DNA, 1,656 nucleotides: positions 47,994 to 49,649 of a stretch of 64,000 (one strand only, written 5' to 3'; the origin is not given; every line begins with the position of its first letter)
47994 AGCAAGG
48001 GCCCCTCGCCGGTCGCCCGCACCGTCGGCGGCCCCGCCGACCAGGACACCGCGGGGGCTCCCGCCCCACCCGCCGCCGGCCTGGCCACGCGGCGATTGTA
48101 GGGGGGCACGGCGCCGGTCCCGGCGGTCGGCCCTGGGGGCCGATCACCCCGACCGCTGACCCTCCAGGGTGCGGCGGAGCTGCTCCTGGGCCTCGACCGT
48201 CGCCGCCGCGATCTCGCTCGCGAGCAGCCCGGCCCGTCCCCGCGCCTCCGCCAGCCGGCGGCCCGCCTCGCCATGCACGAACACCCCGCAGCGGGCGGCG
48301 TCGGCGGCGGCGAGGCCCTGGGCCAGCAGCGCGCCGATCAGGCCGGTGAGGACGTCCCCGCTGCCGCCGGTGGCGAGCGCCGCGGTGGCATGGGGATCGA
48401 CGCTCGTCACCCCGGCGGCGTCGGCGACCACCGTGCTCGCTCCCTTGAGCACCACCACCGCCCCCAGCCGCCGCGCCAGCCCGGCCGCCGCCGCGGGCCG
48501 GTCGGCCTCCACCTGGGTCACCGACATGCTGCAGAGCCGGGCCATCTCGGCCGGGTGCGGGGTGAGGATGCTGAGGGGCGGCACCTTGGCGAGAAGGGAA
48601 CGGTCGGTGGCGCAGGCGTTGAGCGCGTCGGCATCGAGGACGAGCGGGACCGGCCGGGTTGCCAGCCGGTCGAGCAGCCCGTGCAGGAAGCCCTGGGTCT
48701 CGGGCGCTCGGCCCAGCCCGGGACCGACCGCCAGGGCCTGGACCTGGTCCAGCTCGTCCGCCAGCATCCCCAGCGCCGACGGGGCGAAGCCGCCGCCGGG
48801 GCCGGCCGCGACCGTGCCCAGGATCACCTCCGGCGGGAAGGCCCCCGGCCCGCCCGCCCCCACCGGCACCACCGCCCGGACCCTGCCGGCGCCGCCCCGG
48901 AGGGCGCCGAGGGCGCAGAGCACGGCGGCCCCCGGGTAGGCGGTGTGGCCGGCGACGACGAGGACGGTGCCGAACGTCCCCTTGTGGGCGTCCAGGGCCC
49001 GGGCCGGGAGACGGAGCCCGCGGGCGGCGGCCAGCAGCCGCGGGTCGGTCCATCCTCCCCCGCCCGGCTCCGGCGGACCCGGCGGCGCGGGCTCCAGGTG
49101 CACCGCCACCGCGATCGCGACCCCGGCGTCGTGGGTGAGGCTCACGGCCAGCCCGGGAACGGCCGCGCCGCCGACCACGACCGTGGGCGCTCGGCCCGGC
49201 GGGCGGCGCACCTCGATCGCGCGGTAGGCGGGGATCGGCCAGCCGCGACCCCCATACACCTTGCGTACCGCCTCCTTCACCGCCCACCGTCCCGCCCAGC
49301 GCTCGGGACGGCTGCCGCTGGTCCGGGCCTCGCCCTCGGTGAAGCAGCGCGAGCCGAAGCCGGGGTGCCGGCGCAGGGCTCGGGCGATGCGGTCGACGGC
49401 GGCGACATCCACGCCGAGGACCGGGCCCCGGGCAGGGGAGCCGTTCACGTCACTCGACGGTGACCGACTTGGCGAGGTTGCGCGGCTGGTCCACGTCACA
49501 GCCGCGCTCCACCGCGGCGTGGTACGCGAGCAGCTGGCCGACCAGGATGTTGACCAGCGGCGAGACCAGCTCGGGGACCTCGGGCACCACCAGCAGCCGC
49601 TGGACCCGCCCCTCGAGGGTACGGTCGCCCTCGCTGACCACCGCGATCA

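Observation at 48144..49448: AcpS (holo-ACP synthase) fused to a YjeF_C NAD(P)HX dehydratase, with no YjeF_N epimerase domain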

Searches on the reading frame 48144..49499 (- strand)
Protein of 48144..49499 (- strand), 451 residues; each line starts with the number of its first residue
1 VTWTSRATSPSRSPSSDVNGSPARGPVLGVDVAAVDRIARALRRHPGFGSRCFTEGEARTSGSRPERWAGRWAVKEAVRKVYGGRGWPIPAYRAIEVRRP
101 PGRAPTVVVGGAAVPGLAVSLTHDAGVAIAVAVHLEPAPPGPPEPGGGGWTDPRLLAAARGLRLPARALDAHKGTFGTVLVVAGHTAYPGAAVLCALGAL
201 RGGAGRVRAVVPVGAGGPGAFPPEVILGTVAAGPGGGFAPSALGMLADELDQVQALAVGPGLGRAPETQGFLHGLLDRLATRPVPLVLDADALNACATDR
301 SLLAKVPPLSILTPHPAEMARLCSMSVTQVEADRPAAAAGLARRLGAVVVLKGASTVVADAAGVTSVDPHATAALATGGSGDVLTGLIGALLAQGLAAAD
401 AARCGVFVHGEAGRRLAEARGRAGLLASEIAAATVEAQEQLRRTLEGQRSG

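Call 3: search_protein_families(library=pfam, proteins=[window:48144-49499:-], max_evalue=0.1)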
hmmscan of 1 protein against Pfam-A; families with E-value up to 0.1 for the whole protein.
window:48144-49499:- (451 aa): 4 families
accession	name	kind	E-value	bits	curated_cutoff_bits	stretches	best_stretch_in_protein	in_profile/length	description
PF01256.23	Carb_kinase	-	8.9e-51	173.1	27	1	179-431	1-237/242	NAD(P)H-hydrate dehydratase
PF01648.25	ACPS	-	6.7e-08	33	25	1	28-130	2-109/111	4'-phosphopantetheinyl transferase superfamily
PF08543.17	Phos_pyr_kin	-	4.8e-05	23.3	27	1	306-403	117-222/246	Phosphomethylpyrimidine kinase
PF02110.20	HK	-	0.013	15.4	27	1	331-420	137-226/247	Hydroxyethylthiazole kinase family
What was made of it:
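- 48165..49010 (-): YjeF_C / NnrD ADP-dependent (S)-NAD(P)HX dehydratase domain, residues ~147-428. Motifs: H-K156-G-x-F-G, G242-P-G-L-G, D272-A-D-x-L-N277, T296-P-H-P-x-E301, G361-G-x-G-D365-V-L-x-G. Pfam Carb_kinase 173 bits (call 3).
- On AcpS-type (group I) 4'-phosphopantetheinyl transferase, Pfam PF01648: PF01648 E=6.7e-8, 33 bits against a gathering score of 25, model positions 2-109 of 111 (call 3).
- On NnrD / YjeF_C ADP-dependent (S)-NAD(P)HX dehydratase (PF01256, TIGR00196): PF01256 scores 173 bits against 27 (call 3).
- Checked: Pfam Carb_kinase PF01256: E=8.9e-51, 173 bits (call 3).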

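Call 4: search_protein_families(library=ncbifam, proteins=[window:48144-49499:-], max_evalue=0.1)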
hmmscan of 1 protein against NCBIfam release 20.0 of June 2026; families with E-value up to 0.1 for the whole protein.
window:48144-49499:- (451 aa): 16 families
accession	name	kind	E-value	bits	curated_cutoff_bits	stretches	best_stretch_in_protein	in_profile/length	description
TIGR00196.1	yjeF_cterm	hypoth_equivalog_domain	1.8e-57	194.8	129.85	1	155-432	3-269/277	NAD(P)H-hydrate dehydratase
NF007856.0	PRK10565.1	equivalog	4e-43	147.8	703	1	160-431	238-491/510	bifunctional ADP-dependent NAD(P)H-hydrate dehydratase/NAD(P)H-hydrate epimerase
NF000832.0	PRK00070.3-2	equivalog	3.2e-13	50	107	1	28-133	5-113/116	holo-ACP synthase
TIGR00556.1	pantethn_trn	domain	1.5e-09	38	45.35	1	28-133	5-124/128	phosphopantetheine--protein transferase domain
NF011254.0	PRK14660.1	equivalog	6.2e-09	35.9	195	1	29-114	6-95/125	holo-[acyl-carrier-protein] synthase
NF011251.0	PRK14657.1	equivalog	3.5e-08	33.5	165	1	28-133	5-120/123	holo-[acyl-carrier-protein] synthase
NF000831.0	PRK00070.3-1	equivalog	2.7e-07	30.6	124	1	28-133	6-126/130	holo-ACP synthase AcpS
TIGR00516.1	acpS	equivalog_domain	7e-07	29.6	59.8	1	28-133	5-119/125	holo-ACP synthase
NF006830.1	PRK09355.1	equivalog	5.5e-06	26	180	1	317-420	122-232/263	hydroxyethylthiazole kinase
TIGR00097.1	HMP-P_kinase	equivalog_domain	7e-05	22.2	204.95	1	307-403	126-228/254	bifunctional hydroxymethylpyrimidine kinase/phosphomethylpyrimidine kinase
TIGR02152.1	D_ribokin_bact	equivalog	0.00013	21.4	299.65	1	309-406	176-274/298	ribokinase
NF011257.0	PRK14663.1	equivalog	0.0018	18.2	186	1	28-133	3-116/123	holo-[acyl-carrier-protein] synthase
NF011253.0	PRK14659.1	equivalog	0.0064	17.1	156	1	28-133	5-118/123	holo-[acyl-carrier-protein] synthase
TIGR00694.1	thiM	equivalog_domain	0.021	14.4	256.4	1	330-422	136-228/249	hydroxyethylthiazole kinase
NF011256.0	PRK14662.1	equivalog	0.03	14.7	150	1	28-83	5-64/123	4'-phosphopantetheinyl transferase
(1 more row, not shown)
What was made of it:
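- On AcpS-type (group I) 4'-phosphopantetheinyl transferase, Pfam PF01648: TIGR00516 scores 29.6 against 59.8 (call 4).
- On NnrD / YjeF_C ADP-dependent (S)-NAD(P)HX dehydratase (PF01256, TIGR00196): TIGR00196 scores 194.8 against 129.85 (call 4).
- Closest known: Bifunctional Nnr / YjeF. Different: The Nnr equivalog model NF007856 scores 147.8 against a cut-off of 703 (call 4).
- Closest known: Stand-alone group I PPTase AcpS. Different: The sequence is divergent and falls below the NCBIfam equivalog cut-offs (call 4).
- Checked: NCBIfam holo-ACP synthase models hit at E=3e-13 but fall below their equivalog cut-offs (call 4).
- The AcpS domain scores below the NCBIfam equivalog cut-offs (50 bits against 107, call 4), so it is a divergent AcpS.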

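Call 6: find_homologous_proteins(query=window:48144-49448:-, max_evalue=1e-10)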
Query window:48144-49448:- (434 aa): 6832 proteins with E <= 1e-10 among 8000 candidates; the best 120 are listed.
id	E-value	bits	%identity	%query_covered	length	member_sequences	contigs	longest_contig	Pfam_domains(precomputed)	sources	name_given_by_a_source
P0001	2.5e-269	911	100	100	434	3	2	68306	PF01648.26,PF01256.23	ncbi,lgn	-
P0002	1.2e-166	573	70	94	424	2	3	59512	PF01648.26,PF01256.23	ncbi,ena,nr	ncbi:MAG TPA: NAD(P)H-hydrate dehydratase [Verrucomicrobiae bacterium]|nr:NAD(P)H-hydrate dehydratas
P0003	4.2e-162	558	69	99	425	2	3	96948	PF01648.26,PF01256.23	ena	-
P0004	2.0e-142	493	63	99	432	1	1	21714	PF01648.26,PF01256.23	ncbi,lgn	-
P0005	4.5e-125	436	59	97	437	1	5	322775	PF01648.26,PF08543.18,PF01256.23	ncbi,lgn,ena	-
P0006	6.4e-112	393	54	97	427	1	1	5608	PF01648.26,PF08543.18,PF01256.23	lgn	-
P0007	8.8e-111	389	54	97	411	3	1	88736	PF01648.26,PF01256.23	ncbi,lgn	-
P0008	6.8e-109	383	54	96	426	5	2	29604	PF01648.26,PF08543.18,PF01256.23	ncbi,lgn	ncbi:MAG: NAD(P)H-hydrate dehydratase [Candidatus Dormibacteria bacterium]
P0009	2.1e-108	381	52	98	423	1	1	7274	PF01648.26,PF08543.18,PF01256.23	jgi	jgi:hydroxyethylthiazole kinase-like uncharacterized protein yjeF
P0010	1.0e-107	379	52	97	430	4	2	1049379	PF01648.26,PF08543.18,PF01256.23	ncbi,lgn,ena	ncbi:MAG: NAD(P)H-hydrate dehydratase [Candidatus Dormiibacterota bacterium]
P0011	1.2e-107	379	53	95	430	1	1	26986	PF01648.26,PF08543.18,PF01256.23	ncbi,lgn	ncbi:MAG: NAD(P)H-hydrate dehydratase [Candidatus Dormiibacterota bacterium]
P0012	1.4e-107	379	54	97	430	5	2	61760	PF01648.26,PF08543.18,PF01256.23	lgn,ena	-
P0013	4.7e-107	377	54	97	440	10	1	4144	PF01648.26,PF08543.18,PF01256.23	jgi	-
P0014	1.5e-106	375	53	97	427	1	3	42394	PF01648.26,PF08543.18,PF01256.23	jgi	jgi:hydroxyethylthiazole kinase-like uncharacterized protein yjeF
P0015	2.5e-106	374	52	99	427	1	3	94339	PF01648.26,PF01256.23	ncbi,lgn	ncbi:MAG: NAD(P)H-hydrate dehydratase [Candidatus Dormibacteria bacterium]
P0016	3.6e-106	374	53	95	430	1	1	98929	PF01648.26,PF08543.18,PF01256.23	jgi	jgi:hydroxyethylthiazole kinase-like uncharacterized protein yjeF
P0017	4.6e-106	374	53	96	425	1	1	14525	PF01648.26,PF01256.23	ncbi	-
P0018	5.3e-106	373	52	98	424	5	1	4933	PF01648.26,PF08543.18,PF01256.23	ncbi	-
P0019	1.2e-104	369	52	97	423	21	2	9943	PF01648.26,PF08543.18,PF01256.23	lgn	-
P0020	1.8e-104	368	51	98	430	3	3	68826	PF01648.26,PF08543.18,PF01256.23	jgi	-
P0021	1.9e-104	368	51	97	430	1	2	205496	PF01648.26,PF08543.18,PF01256.23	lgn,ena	-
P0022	7.2e-104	366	55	95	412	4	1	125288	PF01648.26,PF08543.18,PF01256.23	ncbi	-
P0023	7.0e-103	363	51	98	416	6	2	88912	PF01648.26,PF08543.18,PF01256.23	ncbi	-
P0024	9.5e-101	356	52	97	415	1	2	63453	PF01648.26,PF08543.18,PF01256.23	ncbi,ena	-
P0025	1.2e-100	356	52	97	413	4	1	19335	PF01648.26,PF08543.18,PF01256.23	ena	-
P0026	1.6e-100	355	52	97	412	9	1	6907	PF01648.26,PF08543.18,PF01256.23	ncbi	-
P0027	8.5e-100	353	50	97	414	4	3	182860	PF01648.26,PF08543.18,PF01256.23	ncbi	ncbi:MAG: NAD(P)H-hydrate dehydratase [Candidatus Dormibacteria bacterium]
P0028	4.3e-98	347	52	96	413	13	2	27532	PF01648.26,PF08543.18,PF01256.23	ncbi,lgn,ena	-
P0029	3.2e-97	344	52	96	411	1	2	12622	PF01648.26,PF08543.18,PF01256.23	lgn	-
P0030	1.2e-96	343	52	96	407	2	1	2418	PF01648.26,PF08543.18,PF01256.23,PF02110.21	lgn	-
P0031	5.7e-94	334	50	97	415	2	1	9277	PF01648.26,PF08543.18,PF01256.23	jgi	jgi:hydroxyethylthiazole kinase-like uncharacterized protein yjeF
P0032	7.7e-94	333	51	97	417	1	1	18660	PF01648.26,PF08543.18,PF01256.23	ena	-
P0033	1.4e-93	332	50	99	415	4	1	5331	PF01648.26,PF08543.18,PF01256.23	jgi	jgi:hydroxyethylthiazole kinase-like uncharacterized protein yjeF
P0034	1.4e-93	332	51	95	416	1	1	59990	PF01648.26,PF01256.23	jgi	jgi:hydroxyethylthiazole kinase-like uncharacterized protein yjeF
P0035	2.6e-93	331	51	97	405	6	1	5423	PF01648.26,PF08543.18,PF01256.23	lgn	-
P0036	3.4e-93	331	50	97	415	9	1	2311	PF01648.26,PF08543.18,PF01256.23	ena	-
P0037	1.9e-91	325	50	97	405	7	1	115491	PF01648.26,PF08543.18,PF01256.23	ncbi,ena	-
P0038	1.9e-89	319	51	98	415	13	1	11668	PF01648.26,PF08543.18,PF01256.23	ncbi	-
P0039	2.3e-89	318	50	93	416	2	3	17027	PF01648.26,PF01256.23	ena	-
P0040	2.6e-89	318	51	93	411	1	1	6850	PF01648.26,PF01256.23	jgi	jgi:hydroxyethylthiazole kinase-like uncharacterized protein yjeF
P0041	2.9e-89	318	49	94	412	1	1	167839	PF01648.26,PF01256.23,PF02110.21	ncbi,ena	-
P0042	4.1e-89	318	51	97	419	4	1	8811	PF01648.26,PF01256.23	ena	-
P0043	1.2e-88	316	48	94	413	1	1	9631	PF01648.26,PF01256.23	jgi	jgi:hydroxyethylthiazole kinase-like uncharacterized protein yjeF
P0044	7.3e-88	314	47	95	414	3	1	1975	PF01648.26,PF01256.23,PF02110.21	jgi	jgi:hydroxyethylthiazole kinase-like uncharacterized protein yjeF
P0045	8.5e-88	313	49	95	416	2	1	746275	PF01648.26,PF01256.23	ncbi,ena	ncbi:MAG: NAD(P)H-hydrate dehydratase [Candidatus Dormibacteria bacterium]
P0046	9.3e-88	313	47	95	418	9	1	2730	PF01648.26,PF08543.18,PF01256.23,PF02110.21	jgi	jgi:hydroxyethylthiazole kinase-like uncharacterized protein yjeF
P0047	9.4e-88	313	50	95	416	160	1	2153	PF01648.26,PF01256.23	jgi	jgi:hydroxyethylthiazole kinase-like uncharacterized protein yjeF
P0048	1.0e-87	313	48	95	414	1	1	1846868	PF01648.26,PF01256.23,PF02110.21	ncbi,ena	-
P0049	1.3e-87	313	48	94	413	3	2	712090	PF01648.26,PF08543.18,PF01256.23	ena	-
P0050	1.4e-87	313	48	95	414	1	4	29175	PF01648.26,PF08543.18,PF01256.23,PF02110.21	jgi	jgi:hydroxyethylthiazole kinase-like uncharacterized protein yjeF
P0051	1.5e-87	313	47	96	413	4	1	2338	PF01648.26,PF01256.23,PF02110.21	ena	-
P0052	4.3e-87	311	47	95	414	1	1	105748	PF01648.26,PF08543.18,PF01256.23,PF02110.21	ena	-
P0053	4.5e-87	311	46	97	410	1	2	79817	PF01648.26,PF08543.18,PF01256.23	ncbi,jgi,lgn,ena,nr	ncbi:MAG: NAD(P)H-hydrate dehydratase [Candidatus Dormibacteraeota bacterium]|nr:NAD(P)H-hydrate deh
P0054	5.2e-87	311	47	94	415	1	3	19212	PF01648.26,PF08543.18,PF01256.23,PF02110.21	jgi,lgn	jgi:NAD(P)H-hydrate epimerase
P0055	6.0e-87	311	49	97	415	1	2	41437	PF01648.26,PF01256.23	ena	-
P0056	6.0e-87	311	47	97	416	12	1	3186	PF01648.26,PF01256.23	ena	-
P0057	7.3e-87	310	48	98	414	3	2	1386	PF01648.26,PF01256.23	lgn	-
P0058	8.8e-87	310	48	94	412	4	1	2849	PF01648.26,PF08543.18,PF01256.23,PF02110.21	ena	-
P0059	1.7e-86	309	48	95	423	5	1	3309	PF01648.26,PF01256.23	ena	-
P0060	3.6e-86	308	49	97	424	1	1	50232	PF01648.26,PF01256.23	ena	-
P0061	5.3e-86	307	47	94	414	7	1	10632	PF01648.26,PF08543.18,PF01256.23,PF02110.21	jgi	-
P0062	5.7e-86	307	47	95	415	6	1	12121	PF01648.26,PF08543.18,PF01256.23,PF02110.21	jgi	jgi:ADP-dependent NAD(P)H-hydrate dehydratase / NAD(P)H-hydrate epimerase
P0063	1.5e-85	306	49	97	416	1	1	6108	PF01648.26,PF01256.23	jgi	jgi:hydroxyethylthiazole kinase-like uncharacterized protein yjeF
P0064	1.6e-85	306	47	94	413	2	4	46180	PF01648.26,PF01256.23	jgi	jgi:ADP-dependent NAD(P)H-hydrate dehydratase / NAD(P)H-hydrate epimerase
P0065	1.7e-85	306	48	95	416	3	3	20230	PF01648.26,PF01256.23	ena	-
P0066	2.2e-85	305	47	94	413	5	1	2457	PF01648.26,PF01256.23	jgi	jgi:hydroxyethylthiazole kinase-like uncharacterized protein yjeF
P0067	2.6e-85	305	47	94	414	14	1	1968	PF01648.26,PF08543.18,PF01256.23,PF02110.21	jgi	jgi:hydroxyethylthiazole kinase-like uncharacterized protein yjeF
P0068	2.6e-85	305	48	94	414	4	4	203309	PF01648.26,PF08543.18,PF01256.23,PF02110.21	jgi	jgi:NAD(P)H-hydrate epimerase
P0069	3.3e-85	305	47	96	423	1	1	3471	PF01648.26,PF01256.23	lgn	-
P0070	4.1e-85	304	48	98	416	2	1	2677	PF01648.26,PF01256.23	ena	-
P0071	4.4e-85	304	46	98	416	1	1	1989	PF01648.26,PF01256.23,PF02110.21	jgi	jgi:hydroxyethylthiazole kinase-like uncharacterized protein yjeF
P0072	4.7e-85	304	49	95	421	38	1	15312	PF01648.26,PF01256.23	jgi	jgi:hydroxyethylthiazole kinase-like uncharacterized protein yjeF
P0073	6.7e-85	304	49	97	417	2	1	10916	PF01648.26,PF01256.23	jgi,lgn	jgi:NAD(P)H-hydrate epimerase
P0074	7.2e-85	304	47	95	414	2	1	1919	PF01648.26,PF08543.18,PF01256.23,PF02110.21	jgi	jgi:hydroxyethylthiazole kinase-like uncharacterized protein yjeF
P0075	7.8e-85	304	48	97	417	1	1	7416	PF01648.26,PF08543.18,PF01256.23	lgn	-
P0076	8.2e-85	304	48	94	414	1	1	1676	PF01648.26,PF01256.23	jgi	-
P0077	1.0e-84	303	47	94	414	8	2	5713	PF01648.26,PF08543.18,PF01256.23,PF02110.21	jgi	jgi:hydroxyethylthiazole kinase-like uncharacterized protein yjeF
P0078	1.0e-84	303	47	97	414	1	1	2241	PF01648.26,PF08543.18,PF01256.23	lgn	-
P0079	1.4e-84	303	48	94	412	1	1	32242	PF01648.26,PF01256.23,PF02110.21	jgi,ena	-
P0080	1.7e-84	302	50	98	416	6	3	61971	PF01648.26,PF01256.23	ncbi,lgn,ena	-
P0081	1.9e-84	302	48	94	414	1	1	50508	PF01648.26,PF08543.18,PF01256.23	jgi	jgi:NAD(P)H-hydrate epimerase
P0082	2.0e-84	302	47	94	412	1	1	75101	PF01648.26,PF01256.23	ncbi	-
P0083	3.1e-84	302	47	97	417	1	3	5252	PF01648.26,PF01256.23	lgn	-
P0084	3.4e-84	301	48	97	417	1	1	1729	PF01648.26,PF08543.18,PF01256.23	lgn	-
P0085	4.2e-84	301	46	97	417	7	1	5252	PF01648.26,PF01256.23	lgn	-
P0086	4.4e-84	301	48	98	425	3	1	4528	PF01648.26,PF01256.23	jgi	jgi:hydroxyethylthiazole kinase-like uncharacterized protein yjeF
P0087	5.7e-84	301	49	98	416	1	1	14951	PF01648.26,PF08543.18,PF01256.23,PF02110.21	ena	-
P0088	7.1e-84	300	48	97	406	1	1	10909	PF01648.26,PF01256.23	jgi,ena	-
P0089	1.0e-83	300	47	94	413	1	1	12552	PF01648.26,PF01256.23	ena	-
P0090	1.3e-83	300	48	99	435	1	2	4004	PF01648.26,PF01256.23,PF02110.21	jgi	jgi:hydroxyethylthiazole kinase-like uncharacterized protein yjeF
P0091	1.3e-83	300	48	94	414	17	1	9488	PF01648.26,PF08543.18,PF01256.23,PF02110.21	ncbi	ncbi:MAG: NAD(P)H-hydrate dehydratase [Candidatus Dormiibacterota bacterium]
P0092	1.3e-83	300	49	93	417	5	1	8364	PF01648.26,PF01256.23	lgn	-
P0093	1.6e-83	299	48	97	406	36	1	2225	PF01648.26,PF01256.23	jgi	-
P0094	1.7e-83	299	48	94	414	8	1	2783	PF01648.26,PF08543.18,PF01256.23,PF02110.21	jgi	jgi:hydroxyethylthiazole kinase-like uncharacterized protein yjeF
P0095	1.7e-83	299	47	95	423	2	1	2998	PF01648.26,PF01256.23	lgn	-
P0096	1.7e-83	299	48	97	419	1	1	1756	PF01648.26,PF01256.23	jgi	jgi:hydroxyethylthiazole kinase-like uncharacterized protein yjeF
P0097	1.8e-83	299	47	97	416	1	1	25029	PF01648.26,PF01256.23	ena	-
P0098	1.8e-83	299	47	94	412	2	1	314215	PF01648.26,PF08543.18,PF01256.23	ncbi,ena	-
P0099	1.9e-83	299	48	97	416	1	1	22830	PF01648.26,PF01256.23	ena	-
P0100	2.4e-83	299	48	94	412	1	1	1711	PF01648.26,PF01256.23,PF02110.21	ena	-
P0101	2.9e-83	298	48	95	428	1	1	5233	PF01648.26,PF01256.23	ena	-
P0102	3.5e-83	298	47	95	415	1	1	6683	PF01648.26,PF01256.23,PF02110.21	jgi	jgi:hydroxyethylthiazole kinase-like uncharacterized protein yjeF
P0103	4.6e-83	298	47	94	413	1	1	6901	PF01648.26,PF01256.23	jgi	jgi:hydroxyethylthiazole kinase-like uncharacterized protein yjeF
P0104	5.6e-83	297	47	97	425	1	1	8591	PF01648.26,PF01256.23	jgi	jgi:NAD(P)H-hydrate epimerase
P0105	5.9e-83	297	48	94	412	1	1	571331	PF01648.26,PF01256.23,PF02110.21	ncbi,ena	-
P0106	6.5e-83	297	47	98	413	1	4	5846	PF01648.26,PF08543.18,PF01256.23,PF02110.21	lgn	-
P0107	7.2e-83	297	46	94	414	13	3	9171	PF01648.26,PF01256.23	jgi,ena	jgi:hydroxyethylthiazole kinase-like uncharacterized protein yjeF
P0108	7.5e-83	297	46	98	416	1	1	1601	PF01648.26,PF01256.23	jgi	jgi:NAD(P)H-hydrate epimerase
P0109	1.2e-82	296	47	94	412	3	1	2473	PF01648.26,PF01256.23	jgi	jgi:ADP-dependent NAD(P)H-hydrate dehydratase / NAD(P)H-hydrate epimerase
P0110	1.5e-82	296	47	94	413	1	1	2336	PF01648.26,PF01256.23,PF02110.21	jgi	jgi:hydroxyethylthiazole kinase-like uncharacterized protein yjeF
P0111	1.8e-82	296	47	94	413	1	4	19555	PF01648.26,PF01256.23,PF02110.21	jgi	jgi:NAD(P)H-hydrate epimerase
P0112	1.9e-82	296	46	94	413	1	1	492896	PF01648.26,PF01256.23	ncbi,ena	-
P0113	4.3e-82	295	48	96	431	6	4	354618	PF01648.26,PF01256.23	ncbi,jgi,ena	ncbi:MAG: NAD(P)H-hydrate dehydratase [Candidatus Dormibacteria bacterium]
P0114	4.7e-82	294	46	94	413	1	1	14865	PF01648.26,PF01256.23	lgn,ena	-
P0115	9.9e-82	293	48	97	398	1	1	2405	PF01648.26,PF01256.23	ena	-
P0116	1.1e-81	293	49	97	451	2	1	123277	PF01648.26,PF01256.23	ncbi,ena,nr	ncbi:MAG TPA: NAD(P)H-hydrate dehydratase [Candidatus Binatia bacterium]|nr:NAD(P)H-hydrate dehydrat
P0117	1.3e-81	293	46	97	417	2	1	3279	PF01648.26,PF01256.23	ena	-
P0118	1.4e-81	293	47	97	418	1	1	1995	PF01648.26,PF01256.23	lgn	-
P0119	5.4e-81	291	47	97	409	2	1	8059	PF01648.26,PF01256.23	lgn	-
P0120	1.6e-80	289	47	94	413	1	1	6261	PF01648.26,PF01256.23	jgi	jgi:hydroxyethylthiazole kinase-like uncharacterized protein yjeF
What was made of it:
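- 48144..49448 (-): Complete fusion gene (434 aa; GTG start at 49448, stop codon at 48144-48146). 100% identical to P0001, which is 434 aa (call 6).
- Checked: All 120 best homologue clusters (46-100% identity) carry PF01648+PF01256 (call 6).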
